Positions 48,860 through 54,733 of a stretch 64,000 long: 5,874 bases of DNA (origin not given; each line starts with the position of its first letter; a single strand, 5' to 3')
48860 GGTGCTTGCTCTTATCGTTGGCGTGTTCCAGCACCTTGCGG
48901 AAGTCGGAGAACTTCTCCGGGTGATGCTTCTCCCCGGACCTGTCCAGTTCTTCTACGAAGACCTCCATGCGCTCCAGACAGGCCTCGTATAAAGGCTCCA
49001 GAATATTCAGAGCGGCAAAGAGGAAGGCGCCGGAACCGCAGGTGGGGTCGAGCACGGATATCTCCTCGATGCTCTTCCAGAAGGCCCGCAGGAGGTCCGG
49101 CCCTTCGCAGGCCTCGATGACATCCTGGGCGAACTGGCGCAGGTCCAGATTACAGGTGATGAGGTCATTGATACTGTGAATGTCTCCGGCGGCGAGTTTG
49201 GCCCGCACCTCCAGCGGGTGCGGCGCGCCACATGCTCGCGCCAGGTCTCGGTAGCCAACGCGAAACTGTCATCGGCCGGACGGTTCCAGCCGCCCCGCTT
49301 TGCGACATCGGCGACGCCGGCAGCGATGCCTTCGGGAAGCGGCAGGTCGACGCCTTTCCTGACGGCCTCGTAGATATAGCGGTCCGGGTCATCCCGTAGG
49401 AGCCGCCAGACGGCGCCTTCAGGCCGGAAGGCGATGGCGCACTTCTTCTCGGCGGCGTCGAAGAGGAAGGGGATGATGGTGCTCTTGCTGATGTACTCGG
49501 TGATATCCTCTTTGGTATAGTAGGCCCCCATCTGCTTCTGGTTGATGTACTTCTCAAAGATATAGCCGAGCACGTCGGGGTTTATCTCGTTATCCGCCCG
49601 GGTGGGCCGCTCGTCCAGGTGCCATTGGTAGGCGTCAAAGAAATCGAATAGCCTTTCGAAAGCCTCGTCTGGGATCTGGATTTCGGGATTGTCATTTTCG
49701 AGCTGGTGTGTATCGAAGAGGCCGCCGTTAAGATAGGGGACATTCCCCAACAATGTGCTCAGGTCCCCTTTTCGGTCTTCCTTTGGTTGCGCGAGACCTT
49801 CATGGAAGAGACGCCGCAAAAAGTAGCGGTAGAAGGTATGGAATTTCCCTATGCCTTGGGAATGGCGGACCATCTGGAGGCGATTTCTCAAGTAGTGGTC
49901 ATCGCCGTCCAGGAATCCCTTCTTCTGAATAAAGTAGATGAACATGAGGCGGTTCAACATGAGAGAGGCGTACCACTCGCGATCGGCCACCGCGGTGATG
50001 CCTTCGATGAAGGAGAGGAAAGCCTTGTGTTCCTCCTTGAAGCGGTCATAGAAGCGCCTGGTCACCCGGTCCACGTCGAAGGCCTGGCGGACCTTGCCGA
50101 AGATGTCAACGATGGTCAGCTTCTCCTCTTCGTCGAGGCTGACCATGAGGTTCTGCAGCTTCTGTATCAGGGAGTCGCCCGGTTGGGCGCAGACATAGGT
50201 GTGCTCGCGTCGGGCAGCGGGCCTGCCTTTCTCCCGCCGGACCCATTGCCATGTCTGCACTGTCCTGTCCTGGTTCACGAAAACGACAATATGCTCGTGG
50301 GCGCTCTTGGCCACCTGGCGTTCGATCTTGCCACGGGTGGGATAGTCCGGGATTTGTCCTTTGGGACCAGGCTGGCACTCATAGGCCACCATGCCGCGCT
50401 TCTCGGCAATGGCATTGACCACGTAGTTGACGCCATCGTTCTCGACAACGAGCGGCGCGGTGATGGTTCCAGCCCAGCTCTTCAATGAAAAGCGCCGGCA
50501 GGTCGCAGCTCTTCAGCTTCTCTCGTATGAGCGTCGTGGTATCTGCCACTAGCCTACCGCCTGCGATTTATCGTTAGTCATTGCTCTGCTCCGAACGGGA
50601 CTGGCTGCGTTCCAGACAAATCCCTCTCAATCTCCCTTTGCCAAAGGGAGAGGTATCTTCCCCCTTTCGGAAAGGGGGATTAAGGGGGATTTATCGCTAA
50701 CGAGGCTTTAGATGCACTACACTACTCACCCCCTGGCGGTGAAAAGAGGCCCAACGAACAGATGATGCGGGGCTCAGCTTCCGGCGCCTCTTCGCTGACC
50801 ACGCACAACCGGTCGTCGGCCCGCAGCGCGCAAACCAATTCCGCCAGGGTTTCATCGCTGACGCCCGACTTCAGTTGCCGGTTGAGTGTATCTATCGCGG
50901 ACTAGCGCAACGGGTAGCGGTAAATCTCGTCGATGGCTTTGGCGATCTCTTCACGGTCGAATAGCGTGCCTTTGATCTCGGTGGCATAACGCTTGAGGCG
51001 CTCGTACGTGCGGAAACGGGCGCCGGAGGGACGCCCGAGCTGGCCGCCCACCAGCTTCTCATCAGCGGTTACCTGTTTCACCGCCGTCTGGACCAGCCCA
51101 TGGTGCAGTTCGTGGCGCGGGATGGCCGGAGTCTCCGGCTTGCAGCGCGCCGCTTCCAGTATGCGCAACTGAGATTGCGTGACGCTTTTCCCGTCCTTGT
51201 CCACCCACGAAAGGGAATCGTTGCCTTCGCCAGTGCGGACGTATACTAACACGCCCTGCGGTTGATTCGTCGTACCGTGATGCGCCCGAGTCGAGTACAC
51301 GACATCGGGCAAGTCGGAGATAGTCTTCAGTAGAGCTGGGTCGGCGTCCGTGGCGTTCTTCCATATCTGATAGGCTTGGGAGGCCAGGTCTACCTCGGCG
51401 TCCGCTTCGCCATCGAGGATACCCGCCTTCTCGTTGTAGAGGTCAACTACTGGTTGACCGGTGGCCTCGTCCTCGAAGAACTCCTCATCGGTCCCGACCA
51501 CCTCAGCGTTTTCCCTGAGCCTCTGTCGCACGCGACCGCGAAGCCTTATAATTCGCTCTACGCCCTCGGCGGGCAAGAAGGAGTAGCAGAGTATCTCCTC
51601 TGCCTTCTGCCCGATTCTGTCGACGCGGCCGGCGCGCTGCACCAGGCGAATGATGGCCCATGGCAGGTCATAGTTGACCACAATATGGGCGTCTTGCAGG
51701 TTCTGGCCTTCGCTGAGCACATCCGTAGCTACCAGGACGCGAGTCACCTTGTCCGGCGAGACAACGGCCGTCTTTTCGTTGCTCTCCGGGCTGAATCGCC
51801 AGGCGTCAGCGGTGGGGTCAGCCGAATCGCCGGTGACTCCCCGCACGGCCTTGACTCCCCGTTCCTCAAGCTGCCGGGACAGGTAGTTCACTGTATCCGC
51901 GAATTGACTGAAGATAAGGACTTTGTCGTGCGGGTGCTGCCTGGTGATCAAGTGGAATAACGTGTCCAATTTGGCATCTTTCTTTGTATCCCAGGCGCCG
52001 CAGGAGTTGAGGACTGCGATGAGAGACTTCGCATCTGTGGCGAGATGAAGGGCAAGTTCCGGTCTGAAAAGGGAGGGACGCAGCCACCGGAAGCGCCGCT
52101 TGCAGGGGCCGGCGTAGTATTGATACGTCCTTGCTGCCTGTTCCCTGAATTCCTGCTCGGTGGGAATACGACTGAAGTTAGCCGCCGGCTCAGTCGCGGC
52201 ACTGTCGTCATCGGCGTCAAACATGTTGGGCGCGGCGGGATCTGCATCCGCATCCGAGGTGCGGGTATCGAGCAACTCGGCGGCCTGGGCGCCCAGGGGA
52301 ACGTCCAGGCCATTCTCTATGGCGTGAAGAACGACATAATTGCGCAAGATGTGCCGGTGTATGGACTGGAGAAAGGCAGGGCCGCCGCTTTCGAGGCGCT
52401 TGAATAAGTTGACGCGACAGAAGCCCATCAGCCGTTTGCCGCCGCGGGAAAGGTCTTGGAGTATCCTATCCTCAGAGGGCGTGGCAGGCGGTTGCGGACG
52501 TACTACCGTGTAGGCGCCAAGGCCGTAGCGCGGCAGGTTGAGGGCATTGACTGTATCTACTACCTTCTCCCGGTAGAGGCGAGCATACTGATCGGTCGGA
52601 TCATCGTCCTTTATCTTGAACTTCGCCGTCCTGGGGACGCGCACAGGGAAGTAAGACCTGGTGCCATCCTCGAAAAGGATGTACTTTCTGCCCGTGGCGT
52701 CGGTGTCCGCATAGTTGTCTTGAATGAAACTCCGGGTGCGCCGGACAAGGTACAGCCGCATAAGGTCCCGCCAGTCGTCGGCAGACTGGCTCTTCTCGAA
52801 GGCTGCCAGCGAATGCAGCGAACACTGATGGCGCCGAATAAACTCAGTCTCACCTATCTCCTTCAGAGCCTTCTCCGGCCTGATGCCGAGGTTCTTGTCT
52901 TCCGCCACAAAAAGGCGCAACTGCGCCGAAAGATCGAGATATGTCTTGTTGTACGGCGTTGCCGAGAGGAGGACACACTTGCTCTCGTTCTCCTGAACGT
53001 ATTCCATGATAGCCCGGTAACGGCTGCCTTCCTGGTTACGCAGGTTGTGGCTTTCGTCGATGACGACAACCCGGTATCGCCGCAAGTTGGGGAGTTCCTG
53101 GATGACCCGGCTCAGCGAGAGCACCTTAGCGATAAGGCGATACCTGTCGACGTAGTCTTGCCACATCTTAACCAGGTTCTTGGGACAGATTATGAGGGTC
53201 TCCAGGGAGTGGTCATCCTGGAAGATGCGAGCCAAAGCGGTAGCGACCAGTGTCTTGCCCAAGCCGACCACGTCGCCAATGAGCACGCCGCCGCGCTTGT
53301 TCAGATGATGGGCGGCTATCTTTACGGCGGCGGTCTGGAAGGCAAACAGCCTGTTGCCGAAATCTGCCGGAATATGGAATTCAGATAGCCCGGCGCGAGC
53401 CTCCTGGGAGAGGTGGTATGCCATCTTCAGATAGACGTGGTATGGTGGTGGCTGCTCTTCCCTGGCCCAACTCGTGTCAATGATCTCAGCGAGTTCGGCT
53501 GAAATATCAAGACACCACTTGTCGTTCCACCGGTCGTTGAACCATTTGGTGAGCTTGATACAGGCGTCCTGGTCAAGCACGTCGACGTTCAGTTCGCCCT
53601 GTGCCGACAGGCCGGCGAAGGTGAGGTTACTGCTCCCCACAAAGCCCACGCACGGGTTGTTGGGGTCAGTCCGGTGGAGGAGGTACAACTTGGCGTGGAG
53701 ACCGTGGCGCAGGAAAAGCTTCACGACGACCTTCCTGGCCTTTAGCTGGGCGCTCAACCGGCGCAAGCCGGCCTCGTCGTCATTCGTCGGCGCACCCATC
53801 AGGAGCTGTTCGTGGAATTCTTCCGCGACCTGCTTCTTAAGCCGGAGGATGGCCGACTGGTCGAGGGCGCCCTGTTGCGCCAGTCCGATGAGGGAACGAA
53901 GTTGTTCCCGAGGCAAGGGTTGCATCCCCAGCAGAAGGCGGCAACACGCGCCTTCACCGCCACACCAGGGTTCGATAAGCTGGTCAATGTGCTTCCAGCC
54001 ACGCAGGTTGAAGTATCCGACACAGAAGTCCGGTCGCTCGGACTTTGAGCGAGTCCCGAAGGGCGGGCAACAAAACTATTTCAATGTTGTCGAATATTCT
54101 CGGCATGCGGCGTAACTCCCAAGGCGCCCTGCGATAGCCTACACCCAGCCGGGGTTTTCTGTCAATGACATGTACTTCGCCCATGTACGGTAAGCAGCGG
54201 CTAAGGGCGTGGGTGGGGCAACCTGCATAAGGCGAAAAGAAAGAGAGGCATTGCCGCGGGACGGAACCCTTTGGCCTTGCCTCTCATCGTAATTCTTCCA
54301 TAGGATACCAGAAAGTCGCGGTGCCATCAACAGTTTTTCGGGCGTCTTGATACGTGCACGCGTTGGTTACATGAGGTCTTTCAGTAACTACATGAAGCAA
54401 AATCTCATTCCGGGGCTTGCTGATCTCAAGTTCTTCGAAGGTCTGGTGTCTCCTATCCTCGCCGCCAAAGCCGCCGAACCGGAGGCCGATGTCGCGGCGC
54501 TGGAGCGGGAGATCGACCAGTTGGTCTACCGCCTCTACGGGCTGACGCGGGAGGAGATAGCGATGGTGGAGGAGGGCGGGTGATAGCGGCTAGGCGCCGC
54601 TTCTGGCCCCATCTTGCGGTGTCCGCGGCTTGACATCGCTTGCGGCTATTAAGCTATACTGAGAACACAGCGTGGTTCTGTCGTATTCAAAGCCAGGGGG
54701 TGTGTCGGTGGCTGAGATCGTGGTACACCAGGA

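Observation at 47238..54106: Two-gene PLD-SNF2 helicase + PglX/Eco57I-like N6-methyltransferase system carrying four inactivating lesions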

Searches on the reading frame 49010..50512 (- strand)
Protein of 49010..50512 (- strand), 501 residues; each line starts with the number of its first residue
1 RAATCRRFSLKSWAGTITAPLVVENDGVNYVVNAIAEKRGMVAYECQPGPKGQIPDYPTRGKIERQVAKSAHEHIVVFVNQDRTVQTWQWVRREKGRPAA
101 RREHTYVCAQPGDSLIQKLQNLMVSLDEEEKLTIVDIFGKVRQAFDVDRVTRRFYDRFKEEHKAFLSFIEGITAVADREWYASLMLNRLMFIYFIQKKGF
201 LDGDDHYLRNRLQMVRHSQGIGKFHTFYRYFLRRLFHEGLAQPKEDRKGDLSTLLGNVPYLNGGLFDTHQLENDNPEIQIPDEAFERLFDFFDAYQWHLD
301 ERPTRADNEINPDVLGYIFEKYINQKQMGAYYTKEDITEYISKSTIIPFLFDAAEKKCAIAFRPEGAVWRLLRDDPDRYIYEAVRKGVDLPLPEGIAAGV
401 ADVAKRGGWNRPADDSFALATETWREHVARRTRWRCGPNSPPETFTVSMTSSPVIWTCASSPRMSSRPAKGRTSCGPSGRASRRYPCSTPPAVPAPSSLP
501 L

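Call 7: search_protein_families(library=pfam, proteins=[window:49010-50512:-], max_evalue=0.01)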
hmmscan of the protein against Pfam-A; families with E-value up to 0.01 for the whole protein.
window:49010-50512:- (501 aa): 2 families
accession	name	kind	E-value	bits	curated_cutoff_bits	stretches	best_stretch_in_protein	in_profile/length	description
PF25120.1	DUF7814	-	8.3e-08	32.6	27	1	232-279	122-169/228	Domain of unknown function (DUF7814)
PF24242.1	DUF7449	-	0.0044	17.5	27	1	195-229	32-66/89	Domain of unknown function (DUF7449)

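Call 8: search_protein_families(library=padloc, proteins=[window:49010-50512:-], max_evalue=0.01)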
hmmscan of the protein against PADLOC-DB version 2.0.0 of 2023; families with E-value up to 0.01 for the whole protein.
window:49010-50512:- (501 aa): 5 families
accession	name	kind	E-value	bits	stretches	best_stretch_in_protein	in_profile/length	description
PDLC03628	REase_MTase_IIG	-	1.5e-158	527.9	1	13-433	27-442/1100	Type IIG restriction enzyme-methyltransferase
PDLC03601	REase_MTase_IIG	-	8.5e-17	58.3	1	141-351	198-408/1110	Type IIG restriction enzyme-methyltransferase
PDLC03612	REase_MTase_IIG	-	5.3e-13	46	2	286-353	400-472/1247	Type IIG restriction enzyme-methyltransferase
PDLC03598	REase_MTase_IIG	-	2.4e-07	27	1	153-336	168-320/912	Type IIG restriction enzyme-methyltransferase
PDLC03596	REase_MTase_IIG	-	4.4e-07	26.3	1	168-322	225-398/1148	Type IIG restriction enzyme-methyltransferase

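Call 9: search_protein_families(library=ncbifam, proteins=[window:49010-50512:-], max_evalue=0.001)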
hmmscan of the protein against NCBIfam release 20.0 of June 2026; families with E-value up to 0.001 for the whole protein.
window:49010-50512:- (501 aa): 0 families

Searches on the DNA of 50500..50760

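Call 25: search_rna_families(source=window, start=50500, end=50760, threshold=evalue, max_evalue=1)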
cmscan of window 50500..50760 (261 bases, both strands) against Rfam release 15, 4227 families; matches with E-value up to 1: 2.
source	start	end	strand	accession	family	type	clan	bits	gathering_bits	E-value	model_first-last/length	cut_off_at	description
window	50614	50696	+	RF00884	MIR815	Gene; miRNA;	-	31.2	63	0.00016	1-81/81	no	MIR815 microRNA precursor family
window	50610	50694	+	RF01055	Molybdenum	Cis-reg; riboswitch;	-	14.2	36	0.77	1-135/135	no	Molybdenum/Tungsten riboswitch aptamer (Moco RNA motif)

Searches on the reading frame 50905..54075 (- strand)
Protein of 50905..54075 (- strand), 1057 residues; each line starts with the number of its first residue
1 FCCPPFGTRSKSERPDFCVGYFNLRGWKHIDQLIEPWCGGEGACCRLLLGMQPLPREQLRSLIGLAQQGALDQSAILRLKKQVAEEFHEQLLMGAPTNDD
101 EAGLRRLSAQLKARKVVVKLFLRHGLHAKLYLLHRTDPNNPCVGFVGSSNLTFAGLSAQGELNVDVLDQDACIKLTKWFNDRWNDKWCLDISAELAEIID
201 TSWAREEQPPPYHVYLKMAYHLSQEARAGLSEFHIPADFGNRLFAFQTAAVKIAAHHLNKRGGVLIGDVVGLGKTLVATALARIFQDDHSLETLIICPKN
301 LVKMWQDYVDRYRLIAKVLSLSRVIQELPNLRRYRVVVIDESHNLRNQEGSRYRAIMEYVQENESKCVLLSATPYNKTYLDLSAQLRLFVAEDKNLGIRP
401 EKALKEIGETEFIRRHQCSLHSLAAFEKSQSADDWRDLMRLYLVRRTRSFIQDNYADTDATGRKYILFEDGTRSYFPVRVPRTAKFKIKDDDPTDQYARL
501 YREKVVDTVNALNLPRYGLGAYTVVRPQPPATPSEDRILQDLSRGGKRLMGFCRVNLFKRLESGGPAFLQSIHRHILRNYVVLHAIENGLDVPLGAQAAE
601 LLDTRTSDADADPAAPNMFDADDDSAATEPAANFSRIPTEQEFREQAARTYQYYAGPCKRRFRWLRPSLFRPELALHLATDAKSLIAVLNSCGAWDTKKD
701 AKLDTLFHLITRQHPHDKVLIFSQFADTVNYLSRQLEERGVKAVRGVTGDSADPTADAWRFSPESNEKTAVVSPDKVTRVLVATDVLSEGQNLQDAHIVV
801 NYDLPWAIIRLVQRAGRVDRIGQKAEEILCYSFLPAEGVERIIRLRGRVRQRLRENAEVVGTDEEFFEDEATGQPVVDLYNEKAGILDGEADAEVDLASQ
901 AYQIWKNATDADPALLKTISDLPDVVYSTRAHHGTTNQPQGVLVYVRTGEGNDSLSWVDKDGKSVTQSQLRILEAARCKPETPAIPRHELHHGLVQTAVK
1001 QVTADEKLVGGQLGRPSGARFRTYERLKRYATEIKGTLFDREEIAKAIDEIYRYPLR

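Call 7: search_protein_families(library=pfam, proteins=[window:50905-54075:-], max_evalue=0.01)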
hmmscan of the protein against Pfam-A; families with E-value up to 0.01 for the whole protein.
window:50905-54075:- (1057 aa): 8 families
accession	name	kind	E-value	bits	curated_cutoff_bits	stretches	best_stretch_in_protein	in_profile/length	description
PF00271.37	Helicase_C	-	4.4e-17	62.8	23.5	1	702-822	2-110/110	Helicase conserved C-terminal domain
PF00176.29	SNF2-rel_dom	-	2.7e-12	46.8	24.9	2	247-312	2-73/290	SNF2-related domain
PF00270.35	DEAD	-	1.1e-08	35.5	26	1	324-377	108-162/167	DEAD/DEAH box helicase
PF04851.21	ResIII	-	1.4e-08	35.3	22.5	1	325-375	117-163/164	Type III restriction enzyme, res subunit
PF13091.12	PLDc_2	-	1.4e-07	31.8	27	1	90-183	40-132/132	PLD-like domain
PF09565.16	RE_NgoFVII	-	3.5e-05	23.6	23.8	1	110-185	76-151/162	NgoFVII restriction endonuclease N-terminal PLD domain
PF09848.15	SLFN-g3_helicase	-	0.0023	17.7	24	1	270-351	10-97/354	Schlafen group 3, DNA/RNA helicase domain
PF13401.12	AAA_22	-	0.0041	17.9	27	0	260-373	5-123/130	AAA domain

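Call 8: search_protein_families(library=padloc, proteins=[window:50905-54075:-], max_evalue=0.01)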
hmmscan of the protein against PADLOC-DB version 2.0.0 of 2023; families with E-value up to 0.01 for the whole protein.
window:50905-54075:- (1057 aa): 52 families (the best 25 are shown)
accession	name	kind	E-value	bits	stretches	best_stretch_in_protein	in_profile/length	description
PDLC01075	C3a139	-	8.3e-43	144.9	1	109-863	95-768/948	HKD+Snf2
PDLC02623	DrmD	-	5.7e-34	115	3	699-867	509-667/1040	DrmD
PDLC02500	BrxHI|BrxHII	-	8.4e-29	98.7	1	683-863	444-612/933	BrxHI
PDLC02621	DrmD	-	3.6e-27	93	2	682-838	480-640/1040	DrmD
PDLC02193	PLD_Helicase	-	9e-24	81.7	2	698-870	667-844/905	-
PDLC02843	DpdE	-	2.6e-23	79.9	2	697-821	547-663/1091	DpdE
PDLC02619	DrmD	-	8.1e-23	78.5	3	706-828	403-540/872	DrmD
PDLC02840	DpdE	-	1.4e-21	74.6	2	265-375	180-303/1091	DpdE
PDLC00659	HmaA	-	2.1e-21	73.5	1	709-824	505-613/1176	SNF2 helicase / DEAD-box helicase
PDLC02504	BrxHI|BrxHII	-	6.8e-21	71.9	2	704-839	472-598/971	BrxHII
PDLC02633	DrmD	-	1.5e-17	60.9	2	697-836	505-643/839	DrmD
PDLC02620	DrmD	-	7.8e-16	55.2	1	706-830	474-585/1060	DrmD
PDLC02572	DrmA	-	3.7e-15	53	1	697-834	494-634/1043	DrmA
PDLC02841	DpdE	-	4.8e-15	52.4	2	775-823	580-628/1037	DpdE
PDLC02853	DpdE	-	4.9e-15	52.6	1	702-829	471-606/985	DpdE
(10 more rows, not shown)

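Call 9: search_protein_families(library=ncbifam, proteins=[window:50905-54075:-], max_evalue=0.001)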
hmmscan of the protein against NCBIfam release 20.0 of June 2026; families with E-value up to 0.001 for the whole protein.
window:50905-54075:- (1057 aa): 24 families
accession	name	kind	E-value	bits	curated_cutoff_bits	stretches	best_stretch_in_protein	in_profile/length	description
NF042964.1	phospholipD_antiphage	equivalog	2.8e-41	141.7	1100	2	696-870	662-836/895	phospholipase D-like domain-containing anti-phage protein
NF038317.1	DISARM_DrmD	equivalog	2.3e-36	125.5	610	1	685-839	468-626/1021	DISARM system SNF2-like helicase DrmD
NF041062.1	DpdE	equivalog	5.2e-31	107.4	500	2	647-837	471-657/1048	protein DpdE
NF038318.1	DISARM_DrmD_b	equivalog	2.7e-22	78.7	950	2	711-828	405-537/868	DISARM system SNF2-like helicase DrmD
NF003426.0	PRK04914.1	equivalog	5.8e-17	61.2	576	1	697-825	476-595/959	RNA polymerase-associated protein RapA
NF053711.1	RNA_heli_RhlE1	exception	2.4e-13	49.6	750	1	699-858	228-372/434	RNA helicase RhlE1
NF010337.0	PRK13766.1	equivalog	1.6e-11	43.1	610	1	699-821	346-468/781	Hef nuclease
NF053675.1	pilus_reg_Snf2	equivalog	1.3e-09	36.8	1100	1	701-832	861-982/1029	pilus expression-regulating Snf2 family helicase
NF008394.0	PRK11192.1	equivalog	1.5e-09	37.2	507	1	699-828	231-348/441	ATP-dependent RNA helicase SrmB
NF053631.1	RNA_helic_CshA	equivalog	3.9e-09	35.9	646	1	697-851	219-358/434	degradosome RNA helicase CshA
NF008744.0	PRK11776.1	equivalog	1.8e-08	33.4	524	1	695-851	222-363/460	ATP-dependent RNA helicase DbpA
NF058637.1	helic_SCO1167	equivalog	3.1e-08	32.2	1200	1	234-313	461-542/932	SCO1167/SCO6262 family helicase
NF053710.1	RNA_heli_RhlE2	exception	1.3e-07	30.4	925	1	702-865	236-383/635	RNA helicase RhlE2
NF007882.0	PRK10590.1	equivalog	4.9e-07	29.1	743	1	699-826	229-344/456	ATP-dependent RNA helicase RhlE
NF002340.1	PRK01297.1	equivalog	1.2e-06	27.6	564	1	702-828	236-350/372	ATP-dependent RNA helicase RhlB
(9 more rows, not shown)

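Call 11: search_solved_structures(query=window:50905-54075:-, max_evalue=0.001)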
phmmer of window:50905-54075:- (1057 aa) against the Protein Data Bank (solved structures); distinct sequences matched with E-value up to 0.001: 52.
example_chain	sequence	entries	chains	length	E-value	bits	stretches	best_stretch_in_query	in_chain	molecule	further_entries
8so8_A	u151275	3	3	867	1.7e-07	32.5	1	702-826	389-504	RNA polymerase-associated protein RapA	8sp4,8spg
6bog_A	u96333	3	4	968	2.6e-07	32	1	702-826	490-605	RNA polymerase-associated protein RapA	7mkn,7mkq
7m8e_F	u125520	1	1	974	2.6e-07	31.9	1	702-826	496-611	RNA polymerase-associated protein RapA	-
4s20_K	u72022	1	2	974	2.7e-07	31.9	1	702-826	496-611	RNA polymerase-associated protein RapA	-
5jxr_A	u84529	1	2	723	5.6e-07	30.8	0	701-855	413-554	Chromatin-remodeling complex ATPase-like protein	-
6ftx_W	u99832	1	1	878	7.1e-07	30.5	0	702-864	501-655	Chromatin-remodeling ATPase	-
8t0l_F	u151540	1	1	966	1e-06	30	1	702-826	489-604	RNA polymerase-associated protein RapA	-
3mwy_W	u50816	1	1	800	3.1e-06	28.4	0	702-852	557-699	Chromo domain-containing protein 1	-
9n6h_K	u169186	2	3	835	3.7e-06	28.1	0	702-852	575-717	Chromo domain-containing protein 1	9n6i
6pwf_K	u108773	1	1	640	4.5e-06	27.8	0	706-856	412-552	chromatin remodeling factor ISWI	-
8kca_A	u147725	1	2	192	6.6e-06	27.3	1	709-861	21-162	Probable ATP-dependent RNA helicase DDX53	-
7xyg_K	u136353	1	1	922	6.7e-06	27.3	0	706-860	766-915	ATP-dependent helicase fft3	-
1hv8_A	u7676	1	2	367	8.4e-06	26.9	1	762-830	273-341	PUTATIVE ATP-DEPENDENT RNA HELICASE MJ0669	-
5vvr_M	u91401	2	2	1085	1e-05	26.7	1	231-308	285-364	DNA repair and recombination protein RAD26 | RAD26 isoform 1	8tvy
6iro_L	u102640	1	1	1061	1.3e-05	26.4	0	717-856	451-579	ISWI chromatin-remodeling complex ATPase ISW1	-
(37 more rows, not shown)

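Call 32: find_encoding_contigs(protein=window:50905-53925:-, flank=5000, max_places=6)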
Protein window:50905-53925:- (1007 aa): no gene with exactly this product is on record in the collection.

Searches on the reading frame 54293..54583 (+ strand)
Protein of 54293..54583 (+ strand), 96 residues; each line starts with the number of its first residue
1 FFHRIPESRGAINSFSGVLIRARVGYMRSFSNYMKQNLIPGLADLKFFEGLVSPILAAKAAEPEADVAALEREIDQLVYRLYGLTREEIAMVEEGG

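Call 43: search_protein_families(library=pfam, proteins=[window:54293-54583:+], max_evalue=0.01)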
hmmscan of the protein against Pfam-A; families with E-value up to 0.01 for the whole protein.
window:54293-54583:+ (96 aa): 0 families

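Call 44: search_protein_families(library=padloc, proteins=[window:54293-54583:+], max_evalue=0.01)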
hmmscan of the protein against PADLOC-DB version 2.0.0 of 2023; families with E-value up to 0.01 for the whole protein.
window:54293-54583:+ (96 aa): 5 families
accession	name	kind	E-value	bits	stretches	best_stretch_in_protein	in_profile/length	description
PDLC03612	REase_MTase_IIG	-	1.5e-10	37.9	1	51-95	1202-1246/1247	Type IIG restriction enzyme-methyltransferase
PDLC03596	REase_MTase_IIG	-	2.4e-07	27.1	1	48-96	1098-1146/1148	Type IIG restriction enzyme-methyltransferase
PDLC03629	REase_MTase_IIG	-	3.5e-05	19.8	1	59-93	1145-1179/1182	Type IIG restriction enzyme-methyltransferase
PDLC03609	REase_MTase_IIG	-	0.00016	17.6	1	58-94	1027-1063/1066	Type IIG restriction enzyme-methyltransferase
PDLC03347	MTase_II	-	0.0003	17.6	1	45-89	429-474/488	Type II methyltransferase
